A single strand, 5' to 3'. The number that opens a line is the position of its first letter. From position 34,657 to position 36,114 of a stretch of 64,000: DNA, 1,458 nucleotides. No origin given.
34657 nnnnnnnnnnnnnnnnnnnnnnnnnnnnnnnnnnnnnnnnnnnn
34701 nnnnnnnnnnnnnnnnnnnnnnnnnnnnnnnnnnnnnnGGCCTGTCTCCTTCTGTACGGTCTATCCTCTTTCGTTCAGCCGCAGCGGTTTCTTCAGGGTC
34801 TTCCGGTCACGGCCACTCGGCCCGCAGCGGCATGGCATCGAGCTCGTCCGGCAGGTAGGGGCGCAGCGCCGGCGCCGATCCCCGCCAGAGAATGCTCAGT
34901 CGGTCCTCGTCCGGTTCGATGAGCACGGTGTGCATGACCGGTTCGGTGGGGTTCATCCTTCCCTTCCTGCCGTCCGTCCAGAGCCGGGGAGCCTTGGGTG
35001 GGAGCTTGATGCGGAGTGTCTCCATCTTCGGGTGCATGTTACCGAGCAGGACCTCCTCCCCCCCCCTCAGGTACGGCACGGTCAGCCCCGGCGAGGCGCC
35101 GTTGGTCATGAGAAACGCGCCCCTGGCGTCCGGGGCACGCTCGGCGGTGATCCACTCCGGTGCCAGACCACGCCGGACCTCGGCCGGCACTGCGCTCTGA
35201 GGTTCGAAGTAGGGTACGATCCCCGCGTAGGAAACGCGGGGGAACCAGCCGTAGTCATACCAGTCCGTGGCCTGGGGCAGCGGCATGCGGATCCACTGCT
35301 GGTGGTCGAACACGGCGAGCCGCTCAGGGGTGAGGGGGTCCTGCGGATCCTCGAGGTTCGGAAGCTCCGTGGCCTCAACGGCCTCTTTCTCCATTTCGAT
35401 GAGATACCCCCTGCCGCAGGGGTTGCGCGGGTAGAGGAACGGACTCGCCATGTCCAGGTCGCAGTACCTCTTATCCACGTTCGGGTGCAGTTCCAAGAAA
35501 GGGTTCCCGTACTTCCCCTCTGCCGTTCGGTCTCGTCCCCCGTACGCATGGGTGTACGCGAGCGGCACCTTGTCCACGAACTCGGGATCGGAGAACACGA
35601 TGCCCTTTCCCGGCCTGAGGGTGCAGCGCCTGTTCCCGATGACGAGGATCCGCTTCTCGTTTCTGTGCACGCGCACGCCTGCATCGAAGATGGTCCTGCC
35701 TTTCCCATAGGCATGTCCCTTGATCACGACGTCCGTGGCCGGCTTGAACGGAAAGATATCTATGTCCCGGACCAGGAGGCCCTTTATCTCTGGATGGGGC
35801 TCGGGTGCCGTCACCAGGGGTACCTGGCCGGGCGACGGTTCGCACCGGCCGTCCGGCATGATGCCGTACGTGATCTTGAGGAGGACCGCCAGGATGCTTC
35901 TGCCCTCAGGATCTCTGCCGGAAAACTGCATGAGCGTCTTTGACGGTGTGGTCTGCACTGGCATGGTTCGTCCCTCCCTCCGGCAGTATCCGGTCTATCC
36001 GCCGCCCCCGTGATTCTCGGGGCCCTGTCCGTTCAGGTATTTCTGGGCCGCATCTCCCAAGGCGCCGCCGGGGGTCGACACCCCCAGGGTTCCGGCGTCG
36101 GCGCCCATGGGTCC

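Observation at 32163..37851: Atypically ordered VgrG module: DUF2169 - Gly-zipper effector candidate - DUF2169 - VgrG - orphan beta-helix protein, with no obvious immunity gene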

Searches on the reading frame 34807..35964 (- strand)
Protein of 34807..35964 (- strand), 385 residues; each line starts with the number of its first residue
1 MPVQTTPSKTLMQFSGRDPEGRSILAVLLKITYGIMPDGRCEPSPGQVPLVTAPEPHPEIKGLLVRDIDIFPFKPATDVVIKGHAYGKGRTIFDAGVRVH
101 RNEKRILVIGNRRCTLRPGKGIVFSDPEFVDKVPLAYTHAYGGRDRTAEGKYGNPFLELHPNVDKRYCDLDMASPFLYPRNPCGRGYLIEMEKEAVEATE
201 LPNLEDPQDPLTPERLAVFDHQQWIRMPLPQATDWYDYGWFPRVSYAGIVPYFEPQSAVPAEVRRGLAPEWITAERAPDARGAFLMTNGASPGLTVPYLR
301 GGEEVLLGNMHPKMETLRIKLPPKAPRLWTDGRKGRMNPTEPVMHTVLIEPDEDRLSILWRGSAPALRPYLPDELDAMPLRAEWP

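Call 4: search_protein_families(library=pfam, proteins=[window:34807-35964:-], max_evalue=0.01)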
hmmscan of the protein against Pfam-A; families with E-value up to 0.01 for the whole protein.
window:34807-35964:- (385 aa): 1 family
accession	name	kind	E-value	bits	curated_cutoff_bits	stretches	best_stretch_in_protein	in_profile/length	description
PF09937.14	DUF2169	-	7.2e-52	177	25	1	20-361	1-294/294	Uncharacterized protein conserved in bacteria (DUF2169)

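Call 7: search_protein_families(library=ncbifam, proteins=[window:34807-35964:-], max_evalue=0.1)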
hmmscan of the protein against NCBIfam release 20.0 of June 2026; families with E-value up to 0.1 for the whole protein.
window:34807-35964:- (385 aa): 0 families

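Call 44: search_dna_similar(query=window:34807-35964:-, collection=plasmids, mode=protein, max_evalue=0.001, max_rows=30, rows=spread)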
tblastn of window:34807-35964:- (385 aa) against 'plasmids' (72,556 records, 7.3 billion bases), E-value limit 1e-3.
Records with a match: 38; places in all: 41; records where one place covers at least 80% of the query: 32.
Best place of each record, by identity: <60% 38.
By first word of the organism name: Rhizobium 11; Agrobacterium 10; Burkholderia 5; Sinorhizobium 2; Caballeronia 2; Candidatus 1; Gemmatirosa 1; Allorhizobium 1; Rhodobacteraceae 1; Halomonas 1; and 3 more.
By predicted mobility (MOB-suite, as given by PLSDB): conjugative 20; non-mobilizable 16; mobilizable 2.
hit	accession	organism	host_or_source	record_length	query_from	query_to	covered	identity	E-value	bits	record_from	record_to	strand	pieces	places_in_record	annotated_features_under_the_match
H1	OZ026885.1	Candidatus Methylocalor cossyra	-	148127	7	365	93%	34.9%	1e-47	181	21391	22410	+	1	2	protein of unknown function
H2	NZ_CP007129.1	Gemmatirosa kalamazoonensis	-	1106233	14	363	91%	27.7%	6e-9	66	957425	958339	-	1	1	record has no annotation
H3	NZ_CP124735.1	Agrobacterium larrymoorei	-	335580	12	357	90%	26.6%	5e-12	75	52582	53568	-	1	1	DUF2169 domain-containing protein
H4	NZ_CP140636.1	Rhizobium indigoferae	Indigofera amblyantha,Pure culture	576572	16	361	90%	26.6%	8e-5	52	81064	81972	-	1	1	DUF2169 domain-containing protein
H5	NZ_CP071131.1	Caballeronia sp. M1242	Homo sapiens,ETA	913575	16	361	90%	26.4%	3e-8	64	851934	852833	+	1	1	DUF2169 domain-containing protein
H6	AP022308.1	Burkholderia sp. SFA1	-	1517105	16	365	91%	26.0%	1e-6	58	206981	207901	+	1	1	hypothetical protein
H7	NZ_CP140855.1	Rhizobium beringeri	Trifolium pratense,whole organism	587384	16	371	92%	25.4%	1e-5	55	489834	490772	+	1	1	DUF2169 domain-containing protein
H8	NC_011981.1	Allorhizobium ampelinum S4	Vitis vinifera cv. 'Izsaki Sarfeher'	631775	17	380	95%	24.4%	4e-4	50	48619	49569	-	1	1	DUF2169 domain-containing protein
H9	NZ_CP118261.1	Agrobacterium vitis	Grape,cell culture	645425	17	380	95%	24.2%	1e-4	52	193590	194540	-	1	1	DUF2169 domain-containing protein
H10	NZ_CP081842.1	Agrobacterium vitis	Vitis,Cell culture,South Africa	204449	17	380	95%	23.9%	3e-4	51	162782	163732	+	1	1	DUF2169 domain-containing protein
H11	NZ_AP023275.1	Agrobacterium vitis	Vitis vinifera,grapevine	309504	17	380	95%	23.9%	3e-4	51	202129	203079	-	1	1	DUF2169 domain-containing protein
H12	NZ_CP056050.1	Agrobacterium vitis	Vitis vinifera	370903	17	380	95%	23.9%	3e-4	51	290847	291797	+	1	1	DUF2169 domain-containing protein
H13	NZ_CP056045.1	Agrobacterium vitis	Vitis vinifera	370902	17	380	95%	23.9%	3e-4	51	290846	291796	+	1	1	DUF2169 domain-containing protein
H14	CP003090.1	Burkholderia sp. YI23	-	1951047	16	365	91%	24.8%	1e-4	52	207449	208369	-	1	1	hypothetical protein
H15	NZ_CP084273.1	Caballeronia grimmiae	Leptoglossus zonatus,Cell culture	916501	16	368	92%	24.3%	7e-6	56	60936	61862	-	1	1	DUF2169 domain-containing protein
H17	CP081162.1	Rhodobacteraceae bacterium S2214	-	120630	64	381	83%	26.4%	5e-4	50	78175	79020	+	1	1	DUF2169 domain-containing protein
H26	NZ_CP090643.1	Burkholderia contaminans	sheep,milk,milk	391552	47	361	82%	25.3%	1e-6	58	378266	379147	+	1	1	DUF2169 domain-containing protein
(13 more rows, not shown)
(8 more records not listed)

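Call 45: get_annotated_region(hit=H1, flank=8000)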
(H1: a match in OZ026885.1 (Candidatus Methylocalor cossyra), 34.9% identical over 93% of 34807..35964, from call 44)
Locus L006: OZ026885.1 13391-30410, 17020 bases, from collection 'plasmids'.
description: Candidatus Methylocalor cossyra isolate MeCH1-AG genome assembly, plasmid: 2
organism: Candidatus Methylocalor cossyra (NCBI taxid 3108543)
taxonomy: Bacteria; Pseudomonadota; Gammaproteobacteria; Methylococcales; Methylococcaceae; Candidatus Methylocalor; Candidatus Methylocalor cossyra
host: -; source: -; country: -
typing (MOB-suite, as given by PLSDB): non-mobilizable
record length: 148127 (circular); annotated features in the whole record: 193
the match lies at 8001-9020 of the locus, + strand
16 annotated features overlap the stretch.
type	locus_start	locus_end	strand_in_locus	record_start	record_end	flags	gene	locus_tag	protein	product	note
CDS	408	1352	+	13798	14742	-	-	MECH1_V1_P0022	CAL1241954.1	MarR family transcriptional regulator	-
CDS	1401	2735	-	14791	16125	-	-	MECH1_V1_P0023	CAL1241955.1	transposase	-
CDS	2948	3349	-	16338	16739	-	-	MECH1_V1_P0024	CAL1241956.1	protein of unknown function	-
CDS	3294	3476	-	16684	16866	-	-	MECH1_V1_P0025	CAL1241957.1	protein of unknown function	-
CDS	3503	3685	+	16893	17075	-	-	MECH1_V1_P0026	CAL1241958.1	protein of unknown function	-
CDS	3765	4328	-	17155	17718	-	-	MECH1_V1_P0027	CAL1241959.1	Uma2 domain-containing protein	-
CDS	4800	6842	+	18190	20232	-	vgrG1a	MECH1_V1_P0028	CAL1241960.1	Type VI secretion system spike protein VgrG1a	-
CDS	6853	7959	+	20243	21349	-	-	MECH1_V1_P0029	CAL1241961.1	conserved protein of unknown function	-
CDS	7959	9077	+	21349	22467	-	-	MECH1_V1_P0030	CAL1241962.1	protein of unknown function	-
CDS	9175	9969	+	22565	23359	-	-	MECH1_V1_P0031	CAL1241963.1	conserved membrane protein of unknown function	-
CDS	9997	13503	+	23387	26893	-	-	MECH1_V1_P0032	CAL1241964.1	conserved protein of unknown function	-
CDS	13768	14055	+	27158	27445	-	-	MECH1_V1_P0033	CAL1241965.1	protein of unknown function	-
CDS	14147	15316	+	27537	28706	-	iscS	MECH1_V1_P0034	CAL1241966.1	Cysteine desulfurase IscS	-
CDS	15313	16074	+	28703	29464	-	-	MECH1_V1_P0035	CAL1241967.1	protein of unknown function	-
CDS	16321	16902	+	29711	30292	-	-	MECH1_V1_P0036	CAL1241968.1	protein of unknown function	-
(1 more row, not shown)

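Call 46: get_annotated_region(hit=H3, flank=5000)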
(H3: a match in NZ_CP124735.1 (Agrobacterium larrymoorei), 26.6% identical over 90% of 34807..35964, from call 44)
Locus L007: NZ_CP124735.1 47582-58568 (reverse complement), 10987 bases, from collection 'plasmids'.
description: Agrobacterium larrymoorei strain CFBP5477 plasmid pAlCFBP5477, complete sequence
organism: Agrobacterium larrymoorei (NCBI taxid 160699)
taxonomy: Bacteria; Pseudomonadota; Alphaproteobacteria; Hyphomicrobiales; Rhizobiaceae; Agrobacterium; Agrobacterium larrymoorei
host: -; source: -; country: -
typing (MOB-suite, as given by PLSDB): non-mobilizable
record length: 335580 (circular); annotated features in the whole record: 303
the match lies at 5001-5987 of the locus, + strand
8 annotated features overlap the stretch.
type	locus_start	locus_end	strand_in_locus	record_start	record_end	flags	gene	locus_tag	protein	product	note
CDS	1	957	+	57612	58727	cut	-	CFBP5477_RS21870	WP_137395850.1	glycerol dehydrogenase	-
CDS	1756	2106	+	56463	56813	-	-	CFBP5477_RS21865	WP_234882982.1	ImmA/IrrE family metallo-endopeptidase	-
CDS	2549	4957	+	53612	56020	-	tssI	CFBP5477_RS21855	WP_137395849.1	type VI secretion system tip protein TssI/VgrG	GO:0033103 - protein secretion by the type VI secretion system [Evidence IEA]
CDS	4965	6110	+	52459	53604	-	-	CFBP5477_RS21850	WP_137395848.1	DUF2169 domain-containing protein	-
CDS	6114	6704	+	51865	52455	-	-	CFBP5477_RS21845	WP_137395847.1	PAAR-like domain-containing protein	-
CDS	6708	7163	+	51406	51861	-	-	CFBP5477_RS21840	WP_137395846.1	hypothetical protein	-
CDS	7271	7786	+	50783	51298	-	-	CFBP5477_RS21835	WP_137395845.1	hypothetical protein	-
CDS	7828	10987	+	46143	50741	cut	-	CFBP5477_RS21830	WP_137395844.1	glycohydrolase toxin TNT-related protein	-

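Call 47: get_annotated_region(hit=H5, flank=6000)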
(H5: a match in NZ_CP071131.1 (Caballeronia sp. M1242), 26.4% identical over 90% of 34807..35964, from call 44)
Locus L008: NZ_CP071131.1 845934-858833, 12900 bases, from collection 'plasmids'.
description: Caballeronia sp. M1242 plasmid unnamed2, complete sequence
organism: Caballeronia sp. M1242 (NCBI taxid 2814653)
taxonomy: Bacteria; Pseudomonadota; Betaproteobacteria; Burkholderiales; Burkholderiaceae; Caballeronia; Caballeronia sp. M1242
host: -; source: Homo sapiens,ETA; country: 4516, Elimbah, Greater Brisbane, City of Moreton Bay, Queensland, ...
typing (MOB-suite, as given by PLSDB): non-mobilizable
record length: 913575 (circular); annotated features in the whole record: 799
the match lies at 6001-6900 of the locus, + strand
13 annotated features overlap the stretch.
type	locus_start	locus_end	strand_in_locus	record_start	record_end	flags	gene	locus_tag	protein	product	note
CDS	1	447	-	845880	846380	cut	tssE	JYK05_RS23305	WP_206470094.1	type VI secretion system baseplate subunit TssE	GO:0033103 - protein secretion by the type VI secretion system [Evidence IEA]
CDS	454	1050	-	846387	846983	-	-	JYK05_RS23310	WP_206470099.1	type VI secretion system tube protein Hcp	-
CDS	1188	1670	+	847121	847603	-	-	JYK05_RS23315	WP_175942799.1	type VI secretion system tube protein Hcp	-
CDS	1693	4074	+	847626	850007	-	tssI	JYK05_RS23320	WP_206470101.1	type VI secretion system tip protein TssI/VgrG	GO:0033103 - protein secretion by the type VI secretion system [Evidence IEA]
CDS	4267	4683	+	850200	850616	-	-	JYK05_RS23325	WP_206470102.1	DUF6484 domain-containing protein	-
CDS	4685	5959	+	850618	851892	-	-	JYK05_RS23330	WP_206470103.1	TIGR02270 family protein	GO:0008150 - biological_process [Evidence IEA]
CDS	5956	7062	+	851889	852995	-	-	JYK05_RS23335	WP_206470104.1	DUF2169 domain-containing protein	-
CDS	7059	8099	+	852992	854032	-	-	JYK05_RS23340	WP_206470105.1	hypothetical protein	-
CDS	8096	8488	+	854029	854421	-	-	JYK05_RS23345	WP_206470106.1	PAAR-like domain-containing protein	-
CDS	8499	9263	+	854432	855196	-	-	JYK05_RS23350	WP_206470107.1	hypothetical protein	-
CDS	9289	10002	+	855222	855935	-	-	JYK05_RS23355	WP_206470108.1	hypothetical protein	-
CDS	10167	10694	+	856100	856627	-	-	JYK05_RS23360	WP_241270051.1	hypothetical protein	-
CDS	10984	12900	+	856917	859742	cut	-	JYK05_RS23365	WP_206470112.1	DUF2235 domain-containing protein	-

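Call 51: find_homologous_proteins(query=L008:8096-8488:+, max_evalue=0.001)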
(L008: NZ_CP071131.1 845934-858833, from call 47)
Query L008:8096-8488:+ (130 aa): 488 proteins with E <= 0.001 among 605 candidates; the best 120 are listed.
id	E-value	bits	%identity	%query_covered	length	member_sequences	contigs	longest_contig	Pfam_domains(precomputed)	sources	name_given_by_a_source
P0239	3.7e-80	284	100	100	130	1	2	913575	PF13665.12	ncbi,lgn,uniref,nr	ncbi:PAAR-like domain-containing protein [Caballeronia sp. M1242]|uniref:PAAR-like domain-containing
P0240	2.8e-69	249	88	100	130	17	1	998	PF13665.12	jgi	jgi:hypothetical protein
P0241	3.6e-67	242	85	98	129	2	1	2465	PF13665.12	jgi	-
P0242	4.9e-67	242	84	100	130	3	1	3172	PF13665.12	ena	-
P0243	8.3e-67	241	84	98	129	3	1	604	PF13665.12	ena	-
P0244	1.9e-66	240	82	100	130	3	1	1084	PF13665.12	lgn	-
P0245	3.0e-66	239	82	100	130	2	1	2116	PF13665.12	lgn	-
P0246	3.5e-66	239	82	99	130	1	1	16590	PF13665.12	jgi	jgi:hypothetical protein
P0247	7.6e-66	238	83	100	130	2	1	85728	PF13665.12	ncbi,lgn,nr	ncbi:MAG: DUF4150 domain-containing protein [Burkholderiales bacterium]|nr:DUF4150 domain-containing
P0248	8.1e-66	238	82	99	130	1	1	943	PF13665.12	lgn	-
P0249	1.0e-65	238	83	98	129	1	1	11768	PF13665.12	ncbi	-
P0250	1.9e-65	237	83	100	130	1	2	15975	PF13665.12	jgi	jgi:hypothetical protein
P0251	2.9e-65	236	82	100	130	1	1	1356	PF13665.12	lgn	-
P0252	3.0e-65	236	81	100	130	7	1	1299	PF13665.12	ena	-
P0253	3.3e-65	236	83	99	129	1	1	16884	PF13665.12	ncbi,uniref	ncbi:DUF4150 domain-containing protein [Caballeronia sp. RCC_10]|uniref:DUF4150 domain-containing pr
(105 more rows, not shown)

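Call 52: get_annotated_region(hit=H7, flank=5000)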
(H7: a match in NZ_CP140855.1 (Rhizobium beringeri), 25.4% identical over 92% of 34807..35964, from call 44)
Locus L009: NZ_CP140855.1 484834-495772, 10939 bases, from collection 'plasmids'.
description: Rhizobium beringeri strain TP24 plasmid pRlX4, complete sequence
organism: Rhizobium beringeri (NCBI taxid 3019934)
taxonomy: Bacteria; Pseudomonadota; Alphaproteobacteria; Hyphomicrobiales; Rhizobiaceae; Rhizobium; Rhizobium beringeri
host: -; source: Trifolium pratense,whole organism; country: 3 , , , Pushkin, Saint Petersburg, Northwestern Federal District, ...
typing (MOB-suite, as given by PLSDB): conjugative; relaxase MOBQ; mating-pair formation MPF_T
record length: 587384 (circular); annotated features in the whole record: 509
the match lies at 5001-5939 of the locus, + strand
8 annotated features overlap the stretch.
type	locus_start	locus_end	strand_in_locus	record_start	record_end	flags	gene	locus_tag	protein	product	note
CDS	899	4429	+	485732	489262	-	tssM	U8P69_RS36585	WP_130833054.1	type VI secretion system membrane subunit TssM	GO:0033103 - protein secretion by the type VI secretion system [Evidence IEA]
CDS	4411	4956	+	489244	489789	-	tagF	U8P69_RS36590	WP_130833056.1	type VI secretion system-associated protein TagF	-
CDS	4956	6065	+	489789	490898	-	-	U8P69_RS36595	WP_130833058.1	DUF2169 domain-containing protein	-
CDS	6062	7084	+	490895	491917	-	-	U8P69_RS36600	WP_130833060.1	3-oxoacyl-ACP synthase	-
CDS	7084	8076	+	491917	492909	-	-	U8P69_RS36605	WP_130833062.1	DUF4150 domain-containing protein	-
CDS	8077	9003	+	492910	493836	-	-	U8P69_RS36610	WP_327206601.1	hypothetical protein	-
CDS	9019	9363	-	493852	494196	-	-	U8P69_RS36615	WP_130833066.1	hypothetical protein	-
CDS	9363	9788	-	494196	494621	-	-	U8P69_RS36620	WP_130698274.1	DUF6484 domain-containing protein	-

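Call 53: get_annotated_region(hit=H8, flank=5000)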
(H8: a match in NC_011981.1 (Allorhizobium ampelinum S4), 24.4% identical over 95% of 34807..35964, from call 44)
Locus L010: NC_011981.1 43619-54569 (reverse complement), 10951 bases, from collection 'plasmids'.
description: Allorhizobium ampelinum S4 plasmid pAtS4e, complete sequence
organism: Allorhizobium ampelinum S4 (NCBI taxid 311402)
taxonomy: Bacteria; Pseudomonadota; Alphaproteobacteria; Hyphomicrobiales; Rhizobiaceae; Allorhizobium; Allorhizobium ampelinum; Allorhizobium ampelinum S4
host: -; source: Vitis vinifera cv. 'Izsaki Sarfeher'; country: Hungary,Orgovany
typing (MOB-suite, as given by PLSDB): conjugative; replicon rep_cluster_287; relaxase MOBQ; mating-pair formation MPF_T
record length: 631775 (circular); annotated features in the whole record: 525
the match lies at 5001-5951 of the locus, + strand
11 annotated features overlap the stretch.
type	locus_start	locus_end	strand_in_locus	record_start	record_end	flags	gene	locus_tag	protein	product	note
CDS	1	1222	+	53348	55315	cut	traG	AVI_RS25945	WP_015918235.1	Ti-type conjugative transfer system protein TraG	-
CDS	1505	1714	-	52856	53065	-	-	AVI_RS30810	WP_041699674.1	hypothetical protein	-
CDS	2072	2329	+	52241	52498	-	-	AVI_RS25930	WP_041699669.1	WGR domain-containing protein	-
CDS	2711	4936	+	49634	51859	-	tssI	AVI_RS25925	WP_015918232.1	type VI secretion system tip protein TssI/VgrG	GO:0033103 - protein secretion by the type VI secretion system [Evidence IEA]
CDS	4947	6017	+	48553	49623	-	-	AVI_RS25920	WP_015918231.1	DUF2169 domain-containing protein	-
CDS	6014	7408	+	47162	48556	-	-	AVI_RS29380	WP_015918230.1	DUF4150 domain-containing protein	-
CDS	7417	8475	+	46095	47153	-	-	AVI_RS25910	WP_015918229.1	hypothetical protein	-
CDS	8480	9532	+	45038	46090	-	-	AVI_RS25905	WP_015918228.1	hypothetical protein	-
CDS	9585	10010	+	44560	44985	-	-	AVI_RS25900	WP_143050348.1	hypothetical protein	-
CDS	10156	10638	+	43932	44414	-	-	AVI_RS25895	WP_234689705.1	AP2 domain-containing protein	GO:0006355 - regulation of DNA-templated transcription [Evidence IEA]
CDS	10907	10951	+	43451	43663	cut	-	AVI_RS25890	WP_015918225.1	WGR domain-containing protein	-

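Call 54: get_annotated_region(hit=H17, flank=5000)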
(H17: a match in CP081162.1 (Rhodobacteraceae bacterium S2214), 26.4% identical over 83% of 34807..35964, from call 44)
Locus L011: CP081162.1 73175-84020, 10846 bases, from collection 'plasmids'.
description: Rhodobacteraceae bacterium S2214 plasmid unnamed1, complete sequence
organism: Rhodobacteraceae bacterium S2214 (NCBI taxid 2867019)
taxonomy: Bacteria; Pseudomonadota; Alphaproteobacteria; Rhodobacterales; Paracoccaceae; ; Rhodobacteraceae bacterium S2214
host: -; source: -; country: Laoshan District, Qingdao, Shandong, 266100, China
typing (MOB-suite, as given by PLSDB): non-mobilizable
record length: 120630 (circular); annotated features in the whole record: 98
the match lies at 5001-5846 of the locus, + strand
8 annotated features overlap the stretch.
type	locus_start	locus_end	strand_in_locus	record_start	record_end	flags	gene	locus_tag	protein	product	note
CDS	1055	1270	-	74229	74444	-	-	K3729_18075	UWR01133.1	helix-turn-helix domain-containing protein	-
CDS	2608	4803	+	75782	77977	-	vgrG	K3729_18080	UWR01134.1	type VI secretion system tip protein VgrG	-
CDS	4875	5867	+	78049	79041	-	-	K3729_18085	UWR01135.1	DUF2169 domain-containing protein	-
CDS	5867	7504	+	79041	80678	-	-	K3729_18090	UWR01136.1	DUF4150 domain-containing protein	-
CDS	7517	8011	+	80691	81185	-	-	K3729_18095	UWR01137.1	SMI1/KNR4 family protein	-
CDS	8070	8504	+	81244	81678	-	-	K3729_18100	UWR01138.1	hypothetical protein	-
CDS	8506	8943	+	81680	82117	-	-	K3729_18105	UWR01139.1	hypothetical protein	-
CDS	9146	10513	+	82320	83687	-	-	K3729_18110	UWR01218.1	ISNCY family transposase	-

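Call 55: get_annotated_region(hit=H26, flank=6000)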
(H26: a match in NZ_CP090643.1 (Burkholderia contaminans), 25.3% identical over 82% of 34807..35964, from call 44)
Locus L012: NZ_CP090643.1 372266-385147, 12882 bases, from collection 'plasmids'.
description: Burkholderia contaminans strain LMG 23361 plasmid unnamed1, complete sequence
organism: Burkholderia contaminans (NCBI taxid 488447)
taxonomy: Bacteria; Pseudomonadota; Betaproteobacteria; Burkholderiales; Burkholderiaceae; Burkholderia; Burkholderia contaminans
host: -; source: sheep,milk,milk; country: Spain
typing (MOB-suite, as given by PLSDB): non-mobilizable
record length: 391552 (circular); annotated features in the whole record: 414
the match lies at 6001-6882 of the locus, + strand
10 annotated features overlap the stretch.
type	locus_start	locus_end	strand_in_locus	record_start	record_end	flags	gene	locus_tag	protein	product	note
CDS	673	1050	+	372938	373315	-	-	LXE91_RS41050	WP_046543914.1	DUF3592 domain-containing protein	-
CDS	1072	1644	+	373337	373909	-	-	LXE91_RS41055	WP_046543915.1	hypothetical protein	-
CDS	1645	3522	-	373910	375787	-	tssF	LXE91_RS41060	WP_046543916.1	type VI secretion system baseplate subunit TssF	GO:0033103 - protein secretion by the type VI secretion system [Evidence IEA]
CDS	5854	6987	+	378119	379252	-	-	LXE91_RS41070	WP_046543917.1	DUF2169 domain-containing protein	-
CDS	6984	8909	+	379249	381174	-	-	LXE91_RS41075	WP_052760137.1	polymorphic toxin type 15 domain-containing protein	-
CDS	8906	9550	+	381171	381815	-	-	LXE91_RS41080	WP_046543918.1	GAD-like domain-containing protein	-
CDS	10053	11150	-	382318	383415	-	-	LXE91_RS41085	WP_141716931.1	hypothetical protein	-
CDS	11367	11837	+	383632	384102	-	-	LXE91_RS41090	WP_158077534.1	papain-like cysteine protease family protein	-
CDS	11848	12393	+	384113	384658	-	-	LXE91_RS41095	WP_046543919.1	hypothetical protein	-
CDS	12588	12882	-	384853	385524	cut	-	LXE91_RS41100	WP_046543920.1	hypothetical protein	-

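Call 88: search_solved_structures(query=window:34807-35964:-, max_evalue=0.01, show_alignments=1)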
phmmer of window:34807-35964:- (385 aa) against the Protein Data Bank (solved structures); distinct sequences matched with E-value up to 0.01: 0.
